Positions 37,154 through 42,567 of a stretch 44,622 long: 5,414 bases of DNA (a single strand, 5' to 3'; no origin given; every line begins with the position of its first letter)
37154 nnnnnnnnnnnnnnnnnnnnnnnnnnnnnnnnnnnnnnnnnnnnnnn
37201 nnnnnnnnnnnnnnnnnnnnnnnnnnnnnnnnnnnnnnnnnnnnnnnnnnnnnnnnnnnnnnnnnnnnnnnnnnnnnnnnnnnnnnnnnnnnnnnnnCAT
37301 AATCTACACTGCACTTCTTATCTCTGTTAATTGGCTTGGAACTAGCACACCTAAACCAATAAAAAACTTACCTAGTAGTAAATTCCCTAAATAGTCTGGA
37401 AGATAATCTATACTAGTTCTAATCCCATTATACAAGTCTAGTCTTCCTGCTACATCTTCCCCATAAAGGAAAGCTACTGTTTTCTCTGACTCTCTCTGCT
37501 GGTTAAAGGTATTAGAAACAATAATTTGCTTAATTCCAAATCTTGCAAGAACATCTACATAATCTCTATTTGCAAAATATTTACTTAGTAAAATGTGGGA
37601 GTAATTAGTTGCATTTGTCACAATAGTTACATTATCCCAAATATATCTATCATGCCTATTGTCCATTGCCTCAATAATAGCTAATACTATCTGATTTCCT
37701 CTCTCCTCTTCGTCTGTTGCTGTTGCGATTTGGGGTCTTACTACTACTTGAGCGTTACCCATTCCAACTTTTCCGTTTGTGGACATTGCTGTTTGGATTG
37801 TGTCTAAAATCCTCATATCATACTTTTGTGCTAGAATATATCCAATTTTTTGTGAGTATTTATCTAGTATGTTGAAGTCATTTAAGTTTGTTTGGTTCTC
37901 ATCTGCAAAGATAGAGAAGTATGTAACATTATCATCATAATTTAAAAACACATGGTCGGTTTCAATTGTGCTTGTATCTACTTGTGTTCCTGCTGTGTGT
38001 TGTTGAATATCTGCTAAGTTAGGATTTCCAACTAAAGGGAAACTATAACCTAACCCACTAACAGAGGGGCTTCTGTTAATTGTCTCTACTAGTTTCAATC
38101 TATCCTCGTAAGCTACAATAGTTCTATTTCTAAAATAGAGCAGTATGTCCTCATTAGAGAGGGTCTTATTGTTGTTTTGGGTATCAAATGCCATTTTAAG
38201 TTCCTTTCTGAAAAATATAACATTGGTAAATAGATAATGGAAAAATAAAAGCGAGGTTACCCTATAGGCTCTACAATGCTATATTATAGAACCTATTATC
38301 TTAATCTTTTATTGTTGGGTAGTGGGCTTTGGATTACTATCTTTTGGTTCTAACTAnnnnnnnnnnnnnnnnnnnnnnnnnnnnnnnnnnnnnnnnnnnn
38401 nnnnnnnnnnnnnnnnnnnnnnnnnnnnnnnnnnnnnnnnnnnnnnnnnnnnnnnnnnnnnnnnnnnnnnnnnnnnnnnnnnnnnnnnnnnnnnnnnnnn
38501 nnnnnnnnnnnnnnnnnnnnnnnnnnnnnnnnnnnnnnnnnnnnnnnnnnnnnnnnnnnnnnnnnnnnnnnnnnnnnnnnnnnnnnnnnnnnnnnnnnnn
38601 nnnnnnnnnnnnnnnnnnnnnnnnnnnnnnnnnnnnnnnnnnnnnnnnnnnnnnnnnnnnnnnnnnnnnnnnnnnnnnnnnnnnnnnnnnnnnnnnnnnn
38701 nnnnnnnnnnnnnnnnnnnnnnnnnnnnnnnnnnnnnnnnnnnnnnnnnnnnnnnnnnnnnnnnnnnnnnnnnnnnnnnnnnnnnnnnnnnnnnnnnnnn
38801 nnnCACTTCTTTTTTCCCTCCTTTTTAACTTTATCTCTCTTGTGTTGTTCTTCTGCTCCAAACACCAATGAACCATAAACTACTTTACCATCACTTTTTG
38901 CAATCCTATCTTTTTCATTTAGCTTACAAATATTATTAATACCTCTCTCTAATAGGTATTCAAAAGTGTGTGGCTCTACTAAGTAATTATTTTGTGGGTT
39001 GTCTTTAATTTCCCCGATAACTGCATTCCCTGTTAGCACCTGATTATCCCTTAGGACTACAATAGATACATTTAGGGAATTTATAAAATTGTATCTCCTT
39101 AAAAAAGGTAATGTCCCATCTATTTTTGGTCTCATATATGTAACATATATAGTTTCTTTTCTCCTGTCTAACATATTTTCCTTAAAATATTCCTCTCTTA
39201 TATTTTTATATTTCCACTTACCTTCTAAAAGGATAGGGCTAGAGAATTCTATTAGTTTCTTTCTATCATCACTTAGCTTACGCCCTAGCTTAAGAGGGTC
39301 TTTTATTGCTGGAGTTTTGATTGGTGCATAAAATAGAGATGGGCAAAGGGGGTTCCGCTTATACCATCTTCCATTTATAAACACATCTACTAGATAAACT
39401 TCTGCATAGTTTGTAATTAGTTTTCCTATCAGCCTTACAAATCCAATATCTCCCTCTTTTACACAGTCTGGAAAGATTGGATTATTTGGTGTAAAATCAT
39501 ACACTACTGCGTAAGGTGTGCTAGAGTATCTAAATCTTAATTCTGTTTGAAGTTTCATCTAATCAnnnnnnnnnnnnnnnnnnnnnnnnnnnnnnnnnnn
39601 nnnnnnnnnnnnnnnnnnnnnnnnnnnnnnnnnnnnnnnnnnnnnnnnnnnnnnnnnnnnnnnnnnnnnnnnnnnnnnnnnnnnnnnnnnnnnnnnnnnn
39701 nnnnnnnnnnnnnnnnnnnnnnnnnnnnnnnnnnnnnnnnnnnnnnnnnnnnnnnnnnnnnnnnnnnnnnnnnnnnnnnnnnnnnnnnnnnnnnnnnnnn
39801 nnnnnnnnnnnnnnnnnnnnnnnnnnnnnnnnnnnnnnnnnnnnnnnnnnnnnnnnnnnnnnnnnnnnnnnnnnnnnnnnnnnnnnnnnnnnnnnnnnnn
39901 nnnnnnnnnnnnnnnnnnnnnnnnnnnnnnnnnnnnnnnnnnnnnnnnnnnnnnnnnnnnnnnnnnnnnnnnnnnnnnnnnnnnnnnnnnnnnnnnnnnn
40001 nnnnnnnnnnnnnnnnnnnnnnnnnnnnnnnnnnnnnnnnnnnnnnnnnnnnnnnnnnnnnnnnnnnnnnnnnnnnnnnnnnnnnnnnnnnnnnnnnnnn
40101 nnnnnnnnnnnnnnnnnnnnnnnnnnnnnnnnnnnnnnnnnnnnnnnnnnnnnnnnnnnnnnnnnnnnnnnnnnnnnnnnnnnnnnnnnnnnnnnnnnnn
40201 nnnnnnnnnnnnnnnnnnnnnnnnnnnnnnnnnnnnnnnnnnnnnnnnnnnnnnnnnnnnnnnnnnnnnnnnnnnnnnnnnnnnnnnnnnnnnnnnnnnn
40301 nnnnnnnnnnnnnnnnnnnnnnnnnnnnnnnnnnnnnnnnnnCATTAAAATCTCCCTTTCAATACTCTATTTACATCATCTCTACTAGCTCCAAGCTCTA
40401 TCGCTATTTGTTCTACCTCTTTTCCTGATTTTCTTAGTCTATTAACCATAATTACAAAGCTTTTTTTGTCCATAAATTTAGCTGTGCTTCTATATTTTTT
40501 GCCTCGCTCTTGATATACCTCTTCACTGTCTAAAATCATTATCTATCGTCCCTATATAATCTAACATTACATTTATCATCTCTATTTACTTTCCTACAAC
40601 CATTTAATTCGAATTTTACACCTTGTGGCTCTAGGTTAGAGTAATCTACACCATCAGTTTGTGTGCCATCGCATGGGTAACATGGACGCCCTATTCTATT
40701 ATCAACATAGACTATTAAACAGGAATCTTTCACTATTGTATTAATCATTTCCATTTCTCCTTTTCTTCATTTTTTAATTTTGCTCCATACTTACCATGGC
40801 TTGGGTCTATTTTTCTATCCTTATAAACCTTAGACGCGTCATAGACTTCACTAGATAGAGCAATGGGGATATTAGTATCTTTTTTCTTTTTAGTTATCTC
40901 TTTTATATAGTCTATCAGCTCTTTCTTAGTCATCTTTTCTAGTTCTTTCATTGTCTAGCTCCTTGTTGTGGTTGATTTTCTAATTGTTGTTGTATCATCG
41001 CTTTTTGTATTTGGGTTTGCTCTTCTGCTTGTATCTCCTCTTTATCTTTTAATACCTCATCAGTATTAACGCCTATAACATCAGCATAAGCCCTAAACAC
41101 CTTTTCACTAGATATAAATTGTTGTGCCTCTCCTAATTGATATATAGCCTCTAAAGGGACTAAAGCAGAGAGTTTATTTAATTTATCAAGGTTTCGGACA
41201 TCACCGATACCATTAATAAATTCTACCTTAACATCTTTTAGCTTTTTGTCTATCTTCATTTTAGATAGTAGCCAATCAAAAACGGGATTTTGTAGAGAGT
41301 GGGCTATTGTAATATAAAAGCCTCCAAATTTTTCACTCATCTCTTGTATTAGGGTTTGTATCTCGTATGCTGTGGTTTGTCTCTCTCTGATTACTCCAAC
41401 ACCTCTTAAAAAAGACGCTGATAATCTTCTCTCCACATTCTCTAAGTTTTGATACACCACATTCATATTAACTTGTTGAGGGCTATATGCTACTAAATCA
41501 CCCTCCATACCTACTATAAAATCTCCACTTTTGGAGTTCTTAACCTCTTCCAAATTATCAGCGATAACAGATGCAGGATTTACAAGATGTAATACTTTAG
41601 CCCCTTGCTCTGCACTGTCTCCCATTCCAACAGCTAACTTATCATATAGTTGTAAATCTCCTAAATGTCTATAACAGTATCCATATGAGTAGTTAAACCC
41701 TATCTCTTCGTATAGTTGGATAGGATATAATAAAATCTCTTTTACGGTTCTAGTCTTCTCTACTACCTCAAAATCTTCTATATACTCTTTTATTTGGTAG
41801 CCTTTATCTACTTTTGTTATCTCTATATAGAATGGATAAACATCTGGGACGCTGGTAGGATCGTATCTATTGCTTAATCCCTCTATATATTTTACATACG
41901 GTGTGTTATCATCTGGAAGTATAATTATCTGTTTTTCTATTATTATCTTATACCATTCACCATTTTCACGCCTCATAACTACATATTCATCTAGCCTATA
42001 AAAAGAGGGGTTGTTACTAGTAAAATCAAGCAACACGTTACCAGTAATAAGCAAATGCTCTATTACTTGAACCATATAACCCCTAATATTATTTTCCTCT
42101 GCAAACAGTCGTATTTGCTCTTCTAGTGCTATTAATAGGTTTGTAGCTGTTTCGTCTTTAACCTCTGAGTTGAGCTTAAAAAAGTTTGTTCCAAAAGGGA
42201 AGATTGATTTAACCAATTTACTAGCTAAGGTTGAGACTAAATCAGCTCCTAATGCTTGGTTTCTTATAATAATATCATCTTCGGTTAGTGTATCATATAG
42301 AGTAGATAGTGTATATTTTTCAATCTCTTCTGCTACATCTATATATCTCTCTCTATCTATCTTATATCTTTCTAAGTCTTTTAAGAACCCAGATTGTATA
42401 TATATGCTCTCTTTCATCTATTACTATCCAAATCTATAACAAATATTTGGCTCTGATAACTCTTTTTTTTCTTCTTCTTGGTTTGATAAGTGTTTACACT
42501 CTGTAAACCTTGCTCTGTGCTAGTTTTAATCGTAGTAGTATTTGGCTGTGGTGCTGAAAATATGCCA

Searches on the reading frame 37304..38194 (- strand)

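Call 12: search_protein_families(library=phrogs, proteins=[window:37304-38194:-])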
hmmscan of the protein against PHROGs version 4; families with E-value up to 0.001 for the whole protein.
window:37304-38194:- (296 aa): 2 families
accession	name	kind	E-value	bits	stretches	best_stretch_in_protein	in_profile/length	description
phrog_267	-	head and packaging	8.6e-15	55.8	1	7-214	22-235/410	major head protein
phrog_27239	-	head and packaging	0.00075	20.6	0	89-135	99-145/163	major head protein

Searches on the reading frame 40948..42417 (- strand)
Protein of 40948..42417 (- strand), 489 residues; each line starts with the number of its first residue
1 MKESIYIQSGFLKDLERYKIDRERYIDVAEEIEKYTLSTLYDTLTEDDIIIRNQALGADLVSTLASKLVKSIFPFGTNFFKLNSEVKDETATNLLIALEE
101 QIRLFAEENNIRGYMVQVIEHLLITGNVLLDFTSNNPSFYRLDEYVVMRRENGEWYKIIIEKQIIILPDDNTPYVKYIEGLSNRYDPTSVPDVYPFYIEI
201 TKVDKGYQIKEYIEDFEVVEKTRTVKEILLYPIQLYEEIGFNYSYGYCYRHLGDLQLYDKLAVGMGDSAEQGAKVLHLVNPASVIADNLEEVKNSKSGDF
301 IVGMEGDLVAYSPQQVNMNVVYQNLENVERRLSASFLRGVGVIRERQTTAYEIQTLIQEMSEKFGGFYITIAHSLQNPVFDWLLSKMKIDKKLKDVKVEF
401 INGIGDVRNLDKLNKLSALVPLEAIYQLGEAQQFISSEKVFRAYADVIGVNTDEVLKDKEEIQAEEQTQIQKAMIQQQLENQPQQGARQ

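Call 9: search_protein_families(library=phrogs, proteins=[window:40948-42417:-])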
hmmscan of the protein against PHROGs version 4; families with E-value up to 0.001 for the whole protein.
window:40948-42417:- (489 aa): 2 families
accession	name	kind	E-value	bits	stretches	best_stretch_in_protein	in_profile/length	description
phrog_449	-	connector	1.7e-71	242.3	1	16-487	13-506/520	head-tail adaptor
phrog_332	-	connector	1.3e-12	47.9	1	279-487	305-536/560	head-tail adaptor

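Call 10: search_protein_families(library=pfam, proteins=[window:40948-42417:-], max_evalue=0.01)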
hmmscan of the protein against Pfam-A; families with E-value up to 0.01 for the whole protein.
window:40948-42417:- (489 aa): 1 family
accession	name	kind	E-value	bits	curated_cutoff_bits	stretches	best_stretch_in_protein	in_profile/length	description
PF12236.14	Head-tail_con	-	1e-21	77.4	27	2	242-453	263-487/489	Bacteriophage head to tail connecting protein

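Call 23: find_related_loci(query=window:40948-42417:-, collection=viral_contigs, flank=10000)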
Query window:40948-42417:- (489 aa) in viral_contigs; peptide patterns used: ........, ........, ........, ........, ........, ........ (x = any residue, [..] = any of these).
7 stretches matched a pattern; 3 encode a relative of the query (tblastn E <= 1e-3); 2 distinct loci.
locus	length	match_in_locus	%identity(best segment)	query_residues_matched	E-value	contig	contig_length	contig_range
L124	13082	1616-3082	94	1-489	0e+0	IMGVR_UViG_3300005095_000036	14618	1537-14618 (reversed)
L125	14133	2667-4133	95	1-489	0e+0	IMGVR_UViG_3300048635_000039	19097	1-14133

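Call 31: find_homologous_proteins(query=window:40948-42417:-, max_evalue=1e-30)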
Query window:40948-42417:- (489 aa): 7 proteins with E <= 1e-30 among 8000 candidates.
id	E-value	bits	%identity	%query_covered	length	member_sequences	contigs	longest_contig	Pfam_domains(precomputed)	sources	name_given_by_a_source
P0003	0.0e+0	1067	100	100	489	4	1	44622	PF12236.15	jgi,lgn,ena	-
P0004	2.2e-157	543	56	93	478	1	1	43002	PF12236.15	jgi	-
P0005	1.2e-150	521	55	95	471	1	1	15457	PF12236.15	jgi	jgi:hypothetical protein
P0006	8.0e-145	501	51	96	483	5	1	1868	PF12236.15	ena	-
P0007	5.0e-130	453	50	95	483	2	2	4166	PF12236.15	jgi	-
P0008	9.1e-130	452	48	94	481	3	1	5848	PF12236.15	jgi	jgi:hypothetical protein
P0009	8.5e-129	449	48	94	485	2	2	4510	PF12236.15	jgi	-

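Call 32: find_encoding_contigs(protein=P0004, flank=10000)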
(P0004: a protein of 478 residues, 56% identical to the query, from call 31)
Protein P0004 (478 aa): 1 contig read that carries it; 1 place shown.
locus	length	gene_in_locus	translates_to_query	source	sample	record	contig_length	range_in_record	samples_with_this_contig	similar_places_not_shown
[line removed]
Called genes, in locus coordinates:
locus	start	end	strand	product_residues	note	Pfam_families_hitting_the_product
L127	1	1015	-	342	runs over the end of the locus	PF08275:DNAG_N, PF13662:Toprim_4 (weak), PF13155:Toprim_2 (weak)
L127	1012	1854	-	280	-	PF09588:YqaJ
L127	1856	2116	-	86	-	-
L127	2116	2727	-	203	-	PF04404:ERF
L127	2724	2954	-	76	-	-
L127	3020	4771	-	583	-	PF00270:DEAD, PF04851:ResIII, PF00271:Helicase_C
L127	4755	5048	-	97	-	-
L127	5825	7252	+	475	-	-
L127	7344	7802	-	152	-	-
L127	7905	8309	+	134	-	PF27247:MJ1673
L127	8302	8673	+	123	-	-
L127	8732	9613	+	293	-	PF01580:FtsK_SpoIIIE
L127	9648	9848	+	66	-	-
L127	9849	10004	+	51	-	-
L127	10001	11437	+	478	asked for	PF12236:Head-tail_con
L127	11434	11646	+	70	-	-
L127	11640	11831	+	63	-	-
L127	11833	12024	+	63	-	-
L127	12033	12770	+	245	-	-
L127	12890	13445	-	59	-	-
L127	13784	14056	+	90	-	-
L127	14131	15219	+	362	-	-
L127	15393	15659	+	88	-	-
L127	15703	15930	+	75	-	-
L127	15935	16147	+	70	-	-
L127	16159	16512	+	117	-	-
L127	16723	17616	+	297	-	-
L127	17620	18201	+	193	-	PF17212:Tube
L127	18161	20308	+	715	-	PF25675:Phage_nozzle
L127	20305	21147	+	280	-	-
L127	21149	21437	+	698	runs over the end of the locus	-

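Call 33: find_encoding_contigs(protein=P0005, flank=10000)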
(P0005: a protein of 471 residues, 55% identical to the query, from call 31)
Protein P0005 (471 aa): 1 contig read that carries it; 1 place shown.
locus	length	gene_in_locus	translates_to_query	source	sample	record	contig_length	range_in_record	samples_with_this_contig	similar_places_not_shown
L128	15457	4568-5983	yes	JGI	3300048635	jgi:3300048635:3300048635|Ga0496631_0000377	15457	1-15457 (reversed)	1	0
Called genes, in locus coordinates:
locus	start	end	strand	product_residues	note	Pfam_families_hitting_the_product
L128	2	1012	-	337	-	?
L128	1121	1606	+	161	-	-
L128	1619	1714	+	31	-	-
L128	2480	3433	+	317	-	-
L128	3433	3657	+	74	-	-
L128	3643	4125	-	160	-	-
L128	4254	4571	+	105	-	-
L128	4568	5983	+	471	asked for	PF12236:Head-tail_con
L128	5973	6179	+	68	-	-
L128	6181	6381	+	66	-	-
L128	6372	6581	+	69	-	-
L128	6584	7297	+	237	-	-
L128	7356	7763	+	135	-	-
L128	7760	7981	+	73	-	-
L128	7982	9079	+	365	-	PF10412:TrwB_AAD_bind (faint), PF19044:P-loop_TraG (weak), PF01935:DUF87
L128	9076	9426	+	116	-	-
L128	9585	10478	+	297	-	-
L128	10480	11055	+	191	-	PF17212:Tube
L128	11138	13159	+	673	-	PF25675:Phage_nozzle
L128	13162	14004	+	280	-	-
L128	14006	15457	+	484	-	?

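Call 39: find_related_loci(query=A1, collection=viral_contigs, flank=10000)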
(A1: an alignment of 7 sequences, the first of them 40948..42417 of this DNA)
Query A1 (489 aa) in viral_contigs; peptide patterns used: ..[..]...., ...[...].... (x = any residue, [..] = any of these).
349 stretches matched a pattern; 4 encode a relative of the query (tblastn E <= 1e-3); 4 distinct loci.
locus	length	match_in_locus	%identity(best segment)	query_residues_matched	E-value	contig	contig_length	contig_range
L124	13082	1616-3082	94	1-489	0e+0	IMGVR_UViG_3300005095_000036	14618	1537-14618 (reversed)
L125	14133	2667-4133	95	1-489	0e+0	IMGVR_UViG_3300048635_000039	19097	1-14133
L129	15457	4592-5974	55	19-481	4e-155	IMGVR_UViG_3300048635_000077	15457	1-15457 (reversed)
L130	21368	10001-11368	56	21-474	2e-146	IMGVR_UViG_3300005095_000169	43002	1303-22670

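Call 40: find_encoding_contigs(protein=P0008, flank=10000)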
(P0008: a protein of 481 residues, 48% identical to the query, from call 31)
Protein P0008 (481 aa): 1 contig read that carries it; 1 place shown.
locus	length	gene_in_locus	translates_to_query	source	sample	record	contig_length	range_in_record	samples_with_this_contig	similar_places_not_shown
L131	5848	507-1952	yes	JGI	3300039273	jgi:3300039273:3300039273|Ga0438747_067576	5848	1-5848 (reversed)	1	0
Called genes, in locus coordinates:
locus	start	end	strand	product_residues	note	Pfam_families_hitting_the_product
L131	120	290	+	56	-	-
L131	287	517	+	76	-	-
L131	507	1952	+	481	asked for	PF12236:Head-tail_con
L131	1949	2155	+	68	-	-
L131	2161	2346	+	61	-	-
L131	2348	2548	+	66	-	-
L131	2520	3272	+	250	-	-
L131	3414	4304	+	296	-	PF25209:Phage_capsid_4 (weak)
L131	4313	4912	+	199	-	PF17212:Tube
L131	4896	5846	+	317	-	?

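Call 41: find_encoding_contigs(protein=P0009, flank=10000)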
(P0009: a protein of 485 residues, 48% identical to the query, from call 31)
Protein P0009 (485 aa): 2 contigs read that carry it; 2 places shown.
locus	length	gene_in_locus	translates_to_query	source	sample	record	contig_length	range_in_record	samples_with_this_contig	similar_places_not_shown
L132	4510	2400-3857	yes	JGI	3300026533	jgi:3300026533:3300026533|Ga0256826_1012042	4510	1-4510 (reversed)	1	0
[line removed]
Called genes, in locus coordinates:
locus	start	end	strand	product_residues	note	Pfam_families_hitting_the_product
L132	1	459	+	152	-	?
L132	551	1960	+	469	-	-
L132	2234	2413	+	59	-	-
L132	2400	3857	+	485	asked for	PF12236:Head-tail_con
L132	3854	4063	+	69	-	-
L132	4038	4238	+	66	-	-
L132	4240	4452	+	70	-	-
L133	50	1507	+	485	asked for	PF12236:Head-tail_con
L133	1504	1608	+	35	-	?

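Call 42: find_encoding_contigs(protein=P0007, flank=10000)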
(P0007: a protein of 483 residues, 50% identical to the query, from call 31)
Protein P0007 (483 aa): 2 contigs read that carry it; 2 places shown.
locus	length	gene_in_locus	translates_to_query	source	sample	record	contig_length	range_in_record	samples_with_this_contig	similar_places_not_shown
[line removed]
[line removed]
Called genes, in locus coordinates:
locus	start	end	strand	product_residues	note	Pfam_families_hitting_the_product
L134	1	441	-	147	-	?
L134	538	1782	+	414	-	-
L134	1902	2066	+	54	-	-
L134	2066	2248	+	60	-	-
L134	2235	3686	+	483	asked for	PF12236:Head-tail_con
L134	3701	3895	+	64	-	-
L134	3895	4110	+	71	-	-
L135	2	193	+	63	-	?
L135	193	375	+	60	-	-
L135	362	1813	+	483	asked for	PF12236:Head-tail_con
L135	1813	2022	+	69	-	-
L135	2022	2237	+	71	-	-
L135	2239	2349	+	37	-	?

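Call 45: search_protein_families(library=pfam, proteins=[L127:5825-7252:+, L127:4755-5048:-, L128:2480-3433:+, L128:1121-1606:+, L128:2-1012:-, L132:551-1960:+, L134:538-1782:+, L134:1-441:-, L128:3643-4125:-, L127:7905-8309:+], max_evalue=0.05)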
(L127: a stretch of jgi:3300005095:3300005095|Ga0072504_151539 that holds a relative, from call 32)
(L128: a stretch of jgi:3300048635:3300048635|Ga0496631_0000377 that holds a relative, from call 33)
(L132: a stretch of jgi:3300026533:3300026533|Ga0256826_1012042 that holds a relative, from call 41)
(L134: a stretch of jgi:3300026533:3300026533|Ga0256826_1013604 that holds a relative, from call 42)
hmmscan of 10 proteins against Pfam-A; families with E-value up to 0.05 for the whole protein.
L127:5825-7252:+ (475 aa): 1 family
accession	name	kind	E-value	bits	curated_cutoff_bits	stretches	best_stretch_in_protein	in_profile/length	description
PF24600.1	RavZ_cat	-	0.0086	15.8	27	1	265-348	113-195/260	RavZ catalytic domain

L127:4755-5048:- (97 aa): 0 families

L128:2480-3433:+ (317 aa): 1 family
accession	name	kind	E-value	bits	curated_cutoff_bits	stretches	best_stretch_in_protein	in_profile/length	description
PF11856.13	DUF3376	-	0.019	14.8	25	1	74-181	10-116/514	Protein of unknown function (DUF3376)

L128:1121-1606:+ (161 aa): 2 families
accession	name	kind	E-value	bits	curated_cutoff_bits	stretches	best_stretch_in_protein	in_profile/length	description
PF13926.11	DUF4211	-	0.04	14.5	27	0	53-94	37-80/137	Domain of unknown function (DUF4211)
PF06878.16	Pkip-1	-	0.04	14.4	25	0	41-100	70-130/163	Pkip-1 protein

L128:2-1012:- (337 aa): 1 family
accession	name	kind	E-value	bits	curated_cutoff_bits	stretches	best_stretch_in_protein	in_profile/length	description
PF19263.5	DUF5906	-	3.9e-17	63.4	27.6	1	188-297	3-114/114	Family of unknown function (DUF5906)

L132:551-1960:+ (469 aa): 0 families

L134:538-1782:+ (414 aa): 0 families

L134:1-441:- (147 aa): 0 families

L128:3643-4125:- (160 aa): 0 families

L127:7905-8309:+ (134 aa): 0 families

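Call 46: search_protein_families(library=phrogs, proteins=[L127:5825-7252:+, L127:4755-5048:-, L128:2480-3433:+, L128:1121-1606:+, L128:2-1012:-, L132:551-1960:+, L134:538-1782:+, L134:1-441:-, L128:3643-4125:-, L127:7905-8309:+], max_evalue=0.01)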
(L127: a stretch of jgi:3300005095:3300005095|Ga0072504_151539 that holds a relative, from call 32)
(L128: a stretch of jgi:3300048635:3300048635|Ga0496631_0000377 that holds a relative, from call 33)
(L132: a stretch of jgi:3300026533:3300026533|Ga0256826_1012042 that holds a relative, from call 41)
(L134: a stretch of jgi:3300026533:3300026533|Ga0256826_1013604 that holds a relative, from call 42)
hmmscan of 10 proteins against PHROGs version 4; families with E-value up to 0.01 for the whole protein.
L127:5825-7252:+ (475 aa): 1 family
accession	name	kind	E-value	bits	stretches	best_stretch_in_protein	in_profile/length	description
phrog_35045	-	DNA, RNA and nucleotide metabolism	1.9e-27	96.9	1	142-355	511-727/826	DNA primase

L127:4755-5048:- (97 aa): 0 families

L128:2480-3433:+ (317 aa): 0 families

L128:1121-1606:+ (161 aa): 0 families

L128:2-1012:- (337 aa): 6 families
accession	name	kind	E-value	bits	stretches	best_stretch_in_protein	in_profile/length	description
phrog_24712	-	unknown function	1.7e-27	96.7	1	95-336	391-625/801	-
phrog_1156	-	DNA, RNA and nucleotide metabolism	4.5e-22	79.4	1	146-332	522-715/855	DNA primase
phrog_1829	-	DNA, RNA and nucleotide metabolism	9.5e-17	61.4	1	143-302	465-625/772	DNA primase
phrog_4762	-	unknown function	2.5e-14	53.2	1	113-301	430-624/822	-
phrog_9765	-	DNA, RNA and nucleotide metabolism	1.9e-09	37.1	1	150-305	594-749/939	DNA primase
phrog_19785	-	DNA, RNA and nucleotide metabolism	3.1e-06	26.7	1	41-306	322-586/745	DNA polymerase/primase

L132:551-1960:+ (469 aa): 0 families

L134:538-1782:+ (414 aa): 1 family
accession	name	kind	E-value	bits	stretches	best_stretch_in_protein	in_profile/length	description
phrog_38031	-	unknown function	0.00046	20.2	1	163-207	148-197/460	-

L134:1-441:- (147 aa): 0 families

L128:3643-4125:- (160 aa): 0 families

L127:7905-8309:+ (134 aa): 0 families
